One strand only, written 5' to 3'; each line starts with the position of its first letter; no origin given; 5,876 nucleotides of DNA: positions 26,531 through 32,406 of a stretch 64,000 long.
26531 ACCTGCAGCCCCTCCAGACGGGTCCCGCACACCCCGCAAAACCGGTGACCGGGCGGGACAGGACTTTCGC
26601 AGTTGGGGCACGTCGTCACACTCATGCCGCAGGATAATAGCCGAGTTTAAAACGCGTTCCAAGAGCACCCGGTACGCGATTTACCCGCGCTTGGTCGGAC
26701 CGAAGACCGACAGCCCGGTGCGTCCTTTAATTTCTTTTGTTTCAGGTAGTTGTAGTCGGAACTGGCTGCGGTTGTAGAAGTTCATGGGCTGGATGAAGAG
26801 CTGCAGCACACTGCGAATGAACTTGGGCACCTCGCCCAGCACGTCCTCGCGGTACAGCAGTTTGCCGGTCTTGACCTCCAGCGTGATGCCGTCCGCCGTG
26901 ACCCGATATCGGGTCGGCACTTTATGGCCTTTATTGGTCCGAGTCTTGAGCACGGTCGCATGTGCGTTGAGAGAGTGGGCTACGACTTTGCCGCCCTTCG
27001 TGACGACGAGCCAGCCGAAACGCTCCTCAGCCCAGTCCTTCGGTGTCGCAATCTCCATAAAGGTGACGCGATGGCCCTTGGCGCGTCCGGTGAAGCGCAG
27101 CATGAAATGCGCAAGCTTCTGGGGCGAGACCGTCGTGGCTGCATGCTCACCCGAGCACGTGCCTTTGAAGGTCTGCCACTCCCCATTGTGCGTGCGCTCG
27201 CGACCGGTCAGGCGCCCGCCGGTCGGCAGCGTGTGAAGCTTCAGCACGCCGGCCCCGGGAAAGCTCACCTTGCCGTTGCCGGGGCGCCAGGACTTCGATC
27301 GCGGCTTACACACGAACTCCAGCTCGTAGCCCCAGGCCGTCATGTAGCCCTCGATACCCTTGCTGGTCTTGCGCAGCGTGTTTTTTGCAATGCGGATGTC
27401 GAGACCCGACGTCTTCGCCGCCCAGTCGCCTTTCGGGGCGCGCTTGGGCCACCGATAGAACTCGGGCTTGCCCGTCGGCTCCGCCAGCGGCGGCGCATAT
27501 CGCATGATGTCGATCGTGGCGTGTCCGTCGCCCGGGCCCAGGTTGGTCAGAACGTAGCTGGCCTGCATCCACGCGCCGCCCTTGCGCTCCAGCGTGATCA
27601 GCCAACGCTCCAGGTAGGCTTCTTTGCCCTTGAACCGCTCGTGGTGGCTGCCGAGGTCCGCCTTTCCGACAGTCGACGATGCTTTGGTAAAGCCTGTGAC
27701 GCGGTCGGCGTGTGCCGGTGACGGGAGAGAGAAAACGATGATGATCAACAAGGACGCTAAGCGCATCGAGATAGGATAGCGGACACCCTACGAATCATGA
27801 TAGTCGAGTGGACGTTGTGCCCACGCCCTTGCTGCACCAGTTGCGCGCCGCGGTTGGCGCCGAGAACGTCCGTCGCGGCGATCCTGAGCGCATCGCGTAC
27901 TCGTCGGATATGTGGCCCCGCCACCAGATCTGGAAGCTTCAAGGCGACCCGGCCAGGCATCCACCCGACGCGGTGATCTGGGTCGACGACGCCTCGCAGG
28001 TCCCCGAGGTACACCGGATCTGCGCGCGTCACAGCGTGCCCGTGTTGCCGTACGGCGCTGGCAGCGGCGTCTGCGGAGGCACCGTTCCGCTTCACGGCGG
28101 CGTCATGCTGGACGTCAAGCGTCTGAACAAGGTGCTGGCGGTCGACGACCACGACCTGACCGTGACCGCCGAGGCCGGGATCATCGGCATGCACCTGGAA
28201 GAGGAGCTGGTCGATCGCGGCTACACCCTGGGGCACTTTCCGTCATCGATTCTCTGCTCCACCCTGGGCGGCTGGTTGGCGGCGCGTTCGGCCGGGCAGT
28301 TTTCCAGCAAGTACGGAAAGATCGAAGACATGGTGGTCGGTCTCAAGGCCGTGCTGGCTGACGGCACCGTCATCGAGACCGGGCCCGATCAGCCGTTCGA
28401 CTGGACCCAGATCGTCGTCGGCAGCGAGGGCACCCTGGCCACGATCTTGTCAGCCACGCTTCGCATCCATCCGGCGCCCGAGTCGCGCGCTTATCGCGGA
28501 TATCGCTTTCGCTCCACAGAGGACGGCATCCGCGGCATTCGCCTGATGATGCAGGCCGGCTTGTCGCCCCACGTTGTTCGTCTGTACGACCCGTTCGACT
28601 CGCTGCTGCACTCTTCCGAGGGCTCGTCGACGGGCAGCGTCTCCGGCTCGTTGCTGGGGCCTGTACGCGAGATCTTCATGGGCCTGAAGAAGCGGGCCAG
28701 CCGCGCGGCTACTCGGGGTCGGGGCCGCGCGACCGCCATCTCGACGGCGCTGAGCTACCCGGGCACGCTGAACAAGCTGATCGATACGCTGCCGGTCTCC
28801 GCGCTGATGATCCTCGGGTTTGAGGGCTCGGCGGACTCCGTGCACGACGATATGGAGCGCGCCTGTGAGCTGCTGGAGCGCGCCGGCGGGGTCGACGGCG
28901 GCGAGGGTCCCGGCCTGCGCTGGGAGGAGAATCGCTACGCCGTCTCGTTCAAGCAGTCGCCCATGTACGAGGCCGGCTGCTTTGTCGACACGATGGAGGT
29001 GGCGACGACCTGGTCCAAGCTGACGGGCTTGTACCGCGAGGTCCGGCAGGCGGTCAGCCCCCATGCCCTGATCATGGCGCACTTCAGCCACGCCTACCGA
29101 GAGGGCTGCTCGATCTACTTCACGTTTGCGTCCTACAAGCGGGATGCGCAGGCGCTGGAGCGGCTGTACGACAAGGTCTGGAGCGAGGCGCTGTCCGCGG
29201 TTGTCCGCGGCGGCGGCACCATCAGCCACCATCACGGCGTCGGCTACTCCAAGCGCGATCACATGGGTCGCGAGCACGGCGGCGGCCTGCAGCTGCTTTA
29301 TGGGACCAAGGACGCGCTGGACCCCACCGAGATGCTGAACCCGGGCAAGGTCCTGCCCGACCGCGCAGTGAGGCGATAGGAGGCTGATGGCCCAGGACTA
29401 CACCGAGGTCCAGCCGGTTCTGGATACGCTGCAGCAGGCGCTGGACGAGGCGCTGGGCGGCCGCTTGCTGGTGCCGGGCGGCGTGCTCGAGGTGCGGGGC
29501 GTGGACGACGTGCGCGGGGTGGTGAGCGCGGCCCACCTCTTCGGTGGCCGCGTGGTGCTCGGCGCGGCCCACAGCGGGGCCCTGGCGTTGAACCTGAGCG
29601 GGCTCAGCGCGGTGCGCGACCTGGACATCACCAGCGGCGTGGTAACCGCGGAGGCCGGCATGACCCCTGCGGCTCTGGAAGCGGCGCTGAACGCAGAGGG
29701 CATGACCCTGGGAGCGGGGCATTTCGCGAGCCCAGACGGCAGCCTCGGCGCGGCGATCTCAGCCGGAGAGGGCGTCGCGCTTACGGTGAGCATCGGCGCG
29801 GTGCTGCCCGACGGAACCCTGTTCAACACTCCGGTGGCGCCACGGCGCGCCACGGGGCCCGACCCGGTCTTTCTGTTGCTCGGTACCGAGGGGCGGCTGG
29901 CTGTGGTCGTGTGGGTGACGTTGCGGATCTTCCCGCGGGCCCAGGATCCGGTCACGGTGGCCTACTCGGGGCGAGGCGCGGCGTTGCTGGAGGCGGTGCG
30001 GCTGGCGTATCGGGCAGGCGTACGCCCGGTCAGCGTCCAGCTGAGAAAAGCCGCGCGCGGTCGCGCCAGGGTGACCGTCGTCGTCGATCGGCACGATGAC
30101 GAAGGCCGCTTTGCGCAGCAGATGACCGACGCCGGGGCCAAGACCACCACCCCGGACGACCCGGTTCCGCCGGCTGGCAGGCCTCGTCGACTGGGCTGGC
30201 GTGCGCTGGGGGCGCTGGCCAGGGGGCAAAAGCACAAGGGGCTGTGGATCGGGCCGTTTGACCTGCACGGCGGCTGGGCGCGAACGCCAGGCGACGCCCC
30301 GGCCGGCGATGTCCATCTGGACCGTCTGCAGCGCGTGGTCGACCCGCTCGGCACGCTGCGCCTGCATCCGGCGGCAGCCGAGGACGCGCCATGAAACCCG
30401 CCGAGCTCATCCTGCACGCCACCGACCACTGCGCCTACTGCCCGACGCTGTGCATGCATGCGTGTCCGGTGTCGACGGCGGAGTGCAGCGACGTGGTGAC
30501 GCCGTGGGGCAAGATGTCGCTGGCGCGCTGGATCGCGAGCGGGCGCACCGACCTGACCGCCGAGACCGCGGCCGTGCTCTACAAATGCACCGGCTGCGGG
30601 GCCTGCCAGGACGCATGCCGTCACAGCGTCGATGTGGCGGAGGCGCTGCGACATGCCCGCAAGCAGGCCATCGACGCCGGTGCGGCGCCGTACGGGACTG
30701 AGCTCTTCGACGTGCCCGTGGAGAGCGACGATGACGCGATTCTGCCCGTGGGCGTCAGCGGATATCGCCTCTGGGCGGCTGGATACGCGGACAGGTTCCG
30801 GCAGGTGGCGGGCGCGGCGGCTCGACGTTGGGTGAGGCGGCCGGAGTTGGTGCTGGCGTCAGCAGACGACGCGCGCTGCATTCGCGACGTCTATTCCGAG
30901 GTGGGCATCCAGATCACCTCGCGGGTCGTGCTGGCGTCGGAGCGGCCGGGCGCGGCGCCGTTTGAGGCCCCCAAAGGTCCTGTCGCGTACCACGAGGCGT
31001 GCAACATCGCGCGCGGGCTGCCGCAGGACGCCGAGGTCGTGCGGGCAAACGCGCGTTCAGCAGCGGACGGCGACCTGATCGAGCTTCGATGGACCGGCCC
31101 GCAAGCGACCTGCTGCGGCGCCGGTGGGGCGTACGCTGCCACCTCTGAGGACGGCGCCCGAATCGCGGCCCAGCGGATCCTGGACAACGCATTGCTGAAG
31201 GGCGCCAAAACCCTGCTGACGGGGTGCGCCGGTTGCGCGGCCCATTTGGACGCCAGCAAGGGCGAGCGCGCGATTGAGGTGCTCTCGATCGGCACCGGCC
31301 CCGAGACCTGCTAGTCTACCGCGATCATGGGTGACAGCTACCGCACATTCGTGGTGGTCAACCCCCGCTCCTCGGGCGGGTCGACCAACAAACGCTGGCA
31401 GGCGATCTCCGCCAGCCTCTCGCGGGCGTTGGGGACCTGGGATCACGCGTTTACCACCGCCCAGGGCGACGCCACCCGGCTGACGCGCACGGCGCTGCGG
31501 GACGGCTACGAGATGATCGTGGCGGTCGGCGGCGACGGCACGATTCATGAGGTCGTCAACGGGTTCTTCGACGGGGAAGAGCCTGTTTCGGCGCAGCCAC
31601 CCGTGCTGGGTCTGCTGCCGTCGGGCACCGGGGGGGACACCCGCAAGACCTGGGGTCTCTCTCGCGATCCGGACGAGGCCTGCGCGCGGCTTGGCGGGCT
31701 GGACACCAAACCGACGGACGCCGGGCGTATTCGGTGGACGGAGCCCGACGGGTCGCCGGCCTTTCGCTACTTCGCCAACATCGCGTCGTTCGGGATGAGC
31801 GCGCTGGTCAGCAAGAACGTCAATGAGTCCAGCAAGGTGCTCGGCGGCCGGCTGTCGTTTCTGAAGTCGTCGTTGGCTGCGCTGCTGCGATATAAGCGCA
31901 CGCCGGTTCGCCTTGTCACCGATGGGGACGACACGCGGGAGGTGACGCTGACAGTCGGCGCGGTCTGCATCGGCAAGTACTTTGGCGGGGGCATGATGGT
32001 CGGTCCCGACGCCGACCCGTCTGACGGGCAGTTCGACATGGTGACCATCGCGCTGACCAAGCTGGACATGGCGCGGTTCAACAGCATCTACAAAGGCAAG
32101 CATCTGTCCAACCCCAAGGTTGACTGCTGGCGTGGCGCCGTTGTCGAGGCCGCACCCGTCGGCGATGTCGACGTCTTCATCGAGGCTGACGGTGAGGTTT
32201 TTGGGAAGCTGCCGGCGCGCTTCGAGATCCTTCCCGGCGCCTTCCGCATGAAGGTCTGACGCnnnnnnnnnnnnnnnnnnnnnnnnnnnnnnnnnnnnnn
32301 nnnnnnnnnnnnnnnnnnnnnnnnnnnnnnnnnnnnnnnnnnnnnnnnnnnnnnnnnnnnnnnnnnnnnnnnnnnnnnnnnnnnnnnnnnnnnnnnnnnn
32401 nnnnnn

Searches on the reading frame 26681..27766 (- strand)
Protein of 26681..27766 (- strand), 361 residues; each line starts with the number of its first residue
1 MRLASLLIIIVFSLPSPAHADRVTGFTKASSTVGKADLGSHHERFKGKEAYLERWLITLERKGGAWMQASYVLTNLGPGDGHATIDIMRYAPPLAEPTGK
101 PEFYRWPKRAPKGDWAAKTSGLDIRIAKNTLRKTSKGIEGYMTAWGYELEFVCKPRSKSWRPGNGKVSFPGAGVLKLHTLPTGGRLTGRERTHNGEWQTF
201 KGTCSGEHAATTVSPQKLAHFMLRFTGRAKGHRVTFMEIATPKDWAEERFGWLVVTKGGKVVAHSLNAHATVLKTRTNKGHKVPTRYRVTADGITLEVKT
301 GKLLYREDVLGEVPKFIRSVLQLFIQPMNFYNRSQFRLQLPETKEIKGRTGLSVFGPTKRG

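Call 16: search_protein_families(library=pfam, proteins=[window:26681-27766:-], max_evalue=0.001)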
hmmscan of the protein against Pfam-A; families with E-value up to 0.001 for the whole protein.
window:26681-27766:- (361 aa): 1 family
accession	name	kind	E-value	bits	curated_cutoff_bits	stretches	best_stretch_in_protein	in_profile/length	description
PF17187.10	Svf1_C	-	2.3e-10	40.9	25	1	230-347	18-150/163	Svf1-like C-terminal lipocalin-like domain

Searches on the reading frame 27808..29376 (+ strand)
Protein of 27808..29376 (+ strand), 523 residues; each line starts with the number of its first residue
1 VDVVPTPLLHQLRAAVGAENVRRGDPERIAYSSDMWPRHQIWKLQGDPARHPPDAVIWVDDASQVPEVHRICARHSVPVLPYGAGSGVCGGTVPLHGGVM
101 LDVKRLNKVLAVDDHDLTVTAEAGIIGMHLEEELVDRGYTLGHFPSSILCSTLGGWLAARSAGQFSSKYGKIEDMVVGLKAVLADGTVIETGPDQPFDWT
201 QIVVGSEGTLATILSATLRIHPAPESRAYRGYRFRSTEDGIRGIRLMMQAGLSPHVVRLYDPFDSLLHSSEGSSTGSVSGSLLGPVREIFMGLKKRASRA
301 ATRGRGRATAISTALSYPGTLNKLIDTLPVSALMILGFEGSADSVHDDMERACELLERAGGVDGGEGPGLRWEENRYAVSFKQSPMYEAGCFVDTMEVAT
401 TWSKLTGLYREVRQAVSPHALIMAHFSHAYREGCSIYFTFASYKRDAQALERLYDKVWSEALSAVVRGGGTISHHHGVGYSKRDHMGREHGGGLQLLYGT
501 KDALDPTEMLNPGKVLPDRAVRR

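Call 16: search_protein_families(library=pfam, proteins=[window:27808-29376:+], max_evalue=0.001)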
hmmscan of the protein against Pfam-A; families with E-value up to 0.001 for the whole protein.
window:27808-29376:+ (523 aa): 2 families
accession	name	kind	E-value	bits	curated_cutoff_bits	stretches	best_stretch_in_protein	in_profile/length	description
PF01565.28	FAD_binding_4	-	4e-38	130.7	26.4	1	53-192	1-139/139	FAD binding domain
PF02913.24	FAD-oxidase_C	-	3.9e-36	125.4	21.2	1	224-515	2-248/248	FAD linked oxidases, C-terminal domain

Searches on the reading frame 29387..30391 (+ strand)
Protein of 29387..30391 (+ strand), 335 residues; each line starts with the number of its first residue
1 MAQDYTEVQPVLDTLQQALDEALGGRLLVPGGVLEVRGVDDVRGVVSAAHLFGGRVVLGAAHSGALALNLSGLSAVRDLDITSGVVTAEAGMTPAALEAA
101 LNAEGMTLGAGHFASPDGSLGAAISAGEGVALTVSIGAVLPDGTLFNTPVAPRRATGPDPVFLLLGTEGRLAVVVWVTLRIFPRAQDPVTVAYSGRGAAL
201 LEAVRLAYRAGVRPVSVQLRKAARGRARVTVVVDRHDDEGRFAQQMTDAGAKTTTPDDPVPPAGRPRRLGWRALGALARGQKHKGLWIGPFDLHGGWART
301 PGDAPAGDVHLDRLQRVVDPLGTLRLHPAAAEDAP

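Call 16: search_protein_families(library=pfam, proteins=[window:29387-30391:+], max_evalue=0.001)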
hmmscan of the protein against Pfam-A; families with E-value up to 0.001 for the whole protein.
window:29387-30391:+ (335 aa): 1 family
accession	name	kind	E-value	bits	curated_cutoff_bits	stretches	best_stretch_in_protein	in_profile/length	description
PF01565.28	FAD_binding_4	-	1.2e-08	35.2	26.4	1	53-129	32-109/139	FAD binding domain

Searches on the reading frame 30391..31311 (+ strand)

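Call 16: search_protein_families(library=pfam, proteins=[window:30391-31311:+], max_evalue=0.001)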
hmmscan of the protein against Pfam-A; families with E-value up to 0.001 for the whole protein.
window:30391-31311:+ (307 aa): 2 families
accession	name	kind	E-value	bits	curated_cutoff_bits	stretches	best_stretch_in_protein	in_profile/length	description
PF02754.22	CCG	-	5.2e-10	39.7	20.6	1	198-287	1-85/85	Cysteine-rich domain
PF13183.11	Fer4_8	-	2.5e-07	31.6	27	1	12-79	3-67/68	4Fe-4S dicluster domain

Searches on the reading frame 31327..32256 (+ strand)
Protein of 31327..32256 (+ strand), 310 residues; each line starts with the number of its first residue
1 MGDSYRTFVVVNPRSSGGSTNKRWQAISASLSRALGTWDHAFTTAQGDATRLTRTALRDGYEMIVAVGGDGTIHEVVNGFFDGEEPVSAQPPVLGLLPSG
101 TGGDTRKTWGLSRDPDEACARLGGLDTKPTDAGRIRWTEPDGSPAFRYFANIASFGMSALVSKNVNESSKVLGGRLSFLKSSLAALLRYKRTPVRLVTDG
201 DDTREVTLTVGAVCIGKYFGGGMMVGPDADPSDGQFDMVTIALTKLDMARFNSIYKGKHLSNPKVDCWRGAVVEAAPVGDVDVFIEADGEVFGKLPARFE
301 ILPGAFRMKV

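Call 16: search_protein_families(library=pfam, proteins=[window:31327-32256:+], max_evalue=0.001)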
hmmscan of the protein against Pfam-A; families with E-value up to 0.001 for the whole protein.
window:31327-32256:+ (310 aa): 3 families
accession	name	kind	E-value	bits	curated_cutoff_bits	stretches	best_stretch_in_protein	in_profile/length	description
PF19279.4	YegS_C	-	2e-31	109.3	27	1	153-308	3-156/158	YegS C-terminal NAD kinase beta sandwich-like domain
PF00781.29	DAGK_cat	-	4.5e-26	91.3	23.6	1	7-134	2-124/125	Diacylglycerol kinase catalytic domain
PF01513.26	NAD_kinase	-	0.00015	22.5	25.5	1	31-95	47-101/130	ATP-NAD kinase N-terminal domain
